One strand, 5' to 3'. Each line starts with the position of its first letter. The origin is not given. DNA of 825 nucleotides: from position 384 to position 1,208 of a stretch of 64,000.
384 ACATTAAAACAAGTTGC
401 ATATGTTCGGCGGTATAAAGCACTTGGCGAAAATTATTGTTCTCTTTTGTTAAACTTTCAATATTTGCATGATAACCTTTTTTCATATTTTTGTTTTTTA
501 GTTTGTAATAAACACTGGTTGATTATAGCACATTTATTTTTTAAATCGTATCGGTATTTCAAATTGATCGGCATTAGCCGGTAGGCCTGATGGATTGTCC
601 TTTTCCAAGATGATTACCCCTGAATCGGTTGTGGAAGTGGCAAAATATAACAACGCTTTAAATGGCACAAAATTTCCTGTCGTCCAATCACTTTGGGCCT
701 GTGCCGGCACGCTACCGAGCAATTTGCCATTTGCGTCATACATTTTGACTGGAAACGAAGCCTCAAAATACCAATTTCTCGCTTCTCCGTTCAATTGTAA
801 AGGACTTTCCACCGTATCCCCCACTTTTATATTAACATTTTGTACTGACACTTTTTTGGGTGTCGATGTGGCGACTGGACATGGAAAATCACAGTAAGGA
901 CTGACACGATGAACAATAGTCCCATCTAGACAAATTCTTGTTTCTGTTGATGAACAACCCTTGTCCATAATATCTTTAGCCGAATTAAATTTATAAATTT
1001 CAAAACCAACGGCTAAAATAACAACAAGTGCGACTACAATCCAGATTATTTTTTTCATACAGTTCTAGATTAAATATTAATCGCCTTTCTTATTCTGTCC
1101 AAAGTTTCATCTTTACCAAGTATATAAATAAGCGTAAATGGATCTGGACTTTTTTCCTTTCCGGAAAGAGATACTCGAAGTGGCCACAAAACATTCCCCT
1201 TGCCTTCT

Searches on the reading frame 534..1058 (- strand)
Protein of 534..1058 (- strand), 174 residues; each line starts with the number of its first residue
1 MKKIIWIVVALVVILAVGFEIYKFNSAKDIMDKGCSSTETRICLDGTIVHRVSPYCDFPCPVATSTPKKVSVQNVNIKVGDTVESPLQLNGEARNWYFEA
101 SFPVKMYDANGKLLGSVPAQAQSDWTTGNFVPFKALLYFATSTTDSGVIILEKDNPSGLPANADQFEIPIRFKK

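Call 67: find_encoding_contigs(protein=window:534-1058:-, flank=10000, max_places=6)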
Protein window:534-1058:- (174 aa): 1 contig read that carries it; 1 place shown.
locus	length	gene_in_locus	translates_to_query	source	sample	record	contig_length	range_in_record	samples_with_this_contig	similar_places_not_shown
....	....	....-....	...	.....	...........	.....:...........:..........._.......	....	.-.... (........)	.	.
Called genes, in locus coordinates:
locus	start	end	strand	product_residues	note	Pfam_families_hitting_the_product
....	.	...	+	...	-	?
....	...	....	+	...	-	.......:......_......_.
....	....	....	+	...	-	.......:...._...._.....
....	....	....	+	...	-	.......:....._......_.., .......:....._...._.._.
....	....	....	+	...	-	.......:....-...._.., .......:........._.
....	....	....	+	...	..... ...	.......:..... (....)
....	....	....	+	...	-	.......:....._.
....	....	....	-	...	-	-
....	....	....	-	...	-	-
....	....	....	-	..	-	?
